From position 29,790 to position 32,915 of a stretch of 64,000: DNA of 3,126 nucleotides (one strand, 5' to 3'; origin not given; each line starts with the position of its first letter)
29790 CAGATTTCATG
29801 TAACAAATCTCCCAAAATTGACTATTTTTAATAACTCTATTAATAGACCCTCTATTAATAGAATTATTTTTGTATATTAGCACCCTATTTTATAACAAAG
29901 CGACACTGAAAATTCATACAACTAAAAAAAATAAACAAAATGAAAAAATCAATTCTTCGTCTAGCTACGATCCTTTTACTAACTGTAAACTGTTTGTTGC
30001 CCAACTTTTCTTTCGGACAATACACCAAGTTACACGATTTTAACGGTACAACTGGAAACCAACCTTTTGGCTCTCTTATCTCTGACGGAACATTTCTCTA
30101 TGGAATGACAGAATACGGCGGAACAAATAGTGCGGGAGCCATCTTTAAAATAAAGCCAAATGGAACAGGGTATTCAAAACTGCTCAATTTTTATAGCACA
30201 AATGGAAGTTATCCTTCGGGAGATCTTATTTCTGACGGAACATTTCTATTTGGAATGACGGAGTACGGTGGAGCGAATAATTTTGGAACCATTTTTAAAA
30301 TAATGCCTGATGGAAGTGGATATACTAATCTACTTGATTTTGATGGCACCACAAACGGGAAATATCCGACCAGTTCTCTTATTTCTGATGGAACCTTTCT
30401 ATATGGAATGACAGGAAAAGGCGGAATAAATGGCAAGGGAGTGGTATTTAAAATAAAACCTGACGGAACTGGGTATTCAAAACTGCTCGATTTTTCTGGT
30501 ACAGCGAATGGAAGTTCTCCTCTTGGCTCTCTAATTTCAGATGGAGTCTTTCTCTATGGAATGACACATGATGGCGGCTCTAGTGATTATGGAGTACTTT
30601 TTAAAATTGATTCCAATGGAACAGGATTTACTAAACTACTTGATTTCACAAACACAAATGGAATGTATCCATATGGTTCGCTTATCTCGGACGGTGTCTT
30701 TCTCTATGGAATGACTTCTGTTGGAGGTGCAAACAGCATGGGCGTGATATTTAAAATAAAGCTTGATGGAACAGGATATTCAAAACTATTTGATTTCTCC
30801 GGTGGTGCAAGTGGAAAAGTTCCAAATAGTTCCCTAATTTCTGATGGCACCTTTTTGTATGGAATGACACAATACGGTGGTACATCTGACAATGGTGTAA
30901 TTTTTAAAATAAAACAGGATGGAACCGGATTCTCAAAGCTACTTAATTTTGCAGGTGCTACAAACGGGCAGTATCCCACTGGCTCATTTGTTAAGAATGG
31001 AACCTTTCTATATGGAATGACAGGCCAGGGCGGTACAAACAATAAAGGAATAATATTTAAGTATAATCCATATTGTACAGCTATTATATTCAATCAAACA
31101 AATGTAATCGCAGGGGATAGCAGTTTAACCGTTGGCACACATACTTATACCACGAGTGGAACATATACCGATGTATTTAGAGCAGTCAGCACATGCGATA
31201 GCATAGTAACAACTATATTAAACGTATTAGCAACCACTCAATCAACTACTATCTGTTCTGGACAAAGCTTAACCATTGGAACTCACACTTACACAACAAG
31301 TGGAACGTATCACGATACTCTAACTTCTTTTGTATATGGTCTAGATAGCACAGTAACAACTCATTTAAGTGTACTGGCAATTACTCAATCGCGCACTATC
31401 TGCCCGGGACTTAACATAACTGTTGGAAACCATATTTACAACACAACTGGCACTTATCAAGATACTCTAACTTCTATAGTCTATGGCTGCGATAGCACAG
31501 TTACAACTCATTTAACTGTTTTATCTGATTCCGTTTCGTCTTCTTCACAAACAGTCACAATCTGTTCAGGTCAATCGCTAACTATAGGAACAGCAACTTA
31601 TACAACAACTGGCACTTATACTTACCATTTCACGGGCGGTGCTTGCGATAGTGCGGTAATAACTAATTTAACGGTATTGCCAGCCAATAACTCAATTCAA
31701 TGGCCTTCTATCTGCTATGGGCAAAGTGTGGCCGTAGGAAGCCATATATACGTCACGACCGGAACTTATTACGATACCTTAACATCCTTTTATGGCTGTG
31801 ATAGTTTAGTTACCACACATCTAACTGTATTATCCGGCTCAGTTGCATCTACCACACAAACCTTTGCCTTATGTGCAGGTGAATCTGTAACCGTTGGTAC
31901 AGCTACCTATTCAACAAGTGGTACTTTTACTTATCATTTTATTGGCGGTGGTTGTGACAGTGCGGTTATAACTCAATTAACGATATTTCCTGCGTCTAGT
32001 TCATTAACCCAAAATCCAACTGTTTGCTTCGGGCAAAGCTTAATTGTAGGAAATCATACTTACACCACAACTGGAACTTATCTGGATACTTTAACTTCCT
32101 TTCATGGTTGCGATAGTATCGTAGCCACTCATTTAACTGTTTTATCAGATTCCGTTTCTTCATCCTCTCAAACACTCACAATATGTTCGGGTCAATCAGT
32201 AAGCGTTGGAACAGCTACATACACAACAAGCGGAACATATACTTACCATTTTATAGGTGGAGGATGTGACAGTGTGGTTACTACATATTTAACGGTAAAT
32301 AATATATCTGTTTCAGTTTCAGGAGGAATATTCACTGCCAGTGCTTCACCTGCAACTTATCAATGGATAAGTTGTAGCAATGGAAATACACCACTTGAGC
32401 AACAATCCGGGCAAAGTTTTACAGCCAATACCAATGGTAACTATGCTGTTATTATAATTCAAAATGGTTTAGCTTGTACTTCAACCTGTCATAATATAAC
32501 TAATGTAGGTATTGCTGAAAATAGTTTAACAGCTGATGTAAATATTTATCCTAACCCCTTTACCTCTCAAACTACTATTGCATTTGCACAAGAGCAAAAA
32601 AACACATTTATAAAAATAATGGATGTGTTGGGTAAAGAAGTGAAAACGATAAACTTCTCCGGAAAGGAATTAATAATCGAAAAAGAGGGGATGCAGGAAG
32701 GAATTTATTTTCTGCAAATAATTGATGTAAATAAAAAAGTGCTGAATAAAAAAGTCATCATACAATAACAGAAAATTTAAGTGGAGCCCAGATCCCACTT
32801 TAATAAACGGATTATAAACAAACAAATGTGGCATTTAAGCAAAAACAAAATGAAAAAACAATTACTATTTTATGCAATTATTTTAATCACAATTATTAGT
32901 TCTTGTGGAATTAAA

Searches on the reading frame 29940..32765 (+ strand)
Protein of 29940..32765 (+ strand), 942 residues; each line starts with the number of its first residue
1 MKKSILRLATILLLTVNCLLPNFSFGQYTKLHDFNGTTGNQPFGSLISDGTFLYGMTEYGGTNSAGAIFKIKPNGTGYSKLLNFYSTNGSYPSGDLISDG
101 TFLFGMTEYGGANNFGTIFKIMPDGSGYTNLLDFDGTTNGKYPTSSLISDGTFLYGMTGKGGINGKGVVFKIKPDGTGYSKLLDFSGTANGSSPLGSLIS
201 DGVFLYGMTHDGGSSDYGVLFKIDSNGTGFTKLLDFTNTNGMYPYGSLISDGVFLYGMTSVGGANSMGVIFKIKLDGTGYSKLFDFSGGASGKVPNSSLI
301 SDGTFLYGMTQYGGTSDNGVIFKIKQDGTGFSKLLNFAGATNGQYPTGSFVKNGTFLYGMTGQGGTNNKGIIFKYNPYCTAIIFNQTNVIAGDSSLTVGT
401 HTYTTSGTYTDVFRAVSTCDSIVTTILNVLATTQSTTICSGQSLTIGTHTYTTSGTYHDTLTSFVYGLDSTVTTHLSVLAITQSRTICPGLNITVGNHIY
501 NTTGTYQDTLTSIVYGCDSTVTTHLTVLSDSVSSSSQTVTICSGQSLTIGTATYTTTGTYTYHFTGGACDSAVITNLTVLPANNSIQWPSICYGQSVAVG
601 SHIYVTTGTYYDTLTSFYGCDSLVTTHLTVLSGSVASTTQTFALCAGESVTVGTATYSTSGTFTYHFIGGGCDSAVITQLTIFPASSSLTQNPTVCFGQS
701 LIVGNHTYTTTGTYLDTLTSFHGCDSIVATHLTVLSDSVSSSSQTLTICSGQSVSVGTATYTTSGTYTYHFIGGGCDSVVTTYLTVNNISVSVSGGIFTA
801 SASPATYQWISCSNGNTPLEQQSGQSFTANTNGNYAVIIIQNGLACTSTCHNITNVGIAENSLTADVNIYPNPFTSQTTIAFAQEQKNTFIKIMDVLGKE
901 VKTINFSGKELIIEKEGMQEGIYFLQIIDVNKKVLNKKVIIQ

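Call 28: search_protein_families(library=pfam, proteins=[window:29940-32765:+], max_evalue=0.001)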
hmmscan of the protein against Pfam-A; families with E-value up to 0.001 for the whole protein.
window:29940-32765:+ (942 aa): 1 family
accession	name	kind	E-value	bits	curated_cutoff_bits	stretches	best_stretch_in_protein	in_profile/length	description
PF18962.6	Por_Secre_tail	-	8e-13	48.9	27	1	869-941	1-75/75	Secretion system C-terminal sorting domain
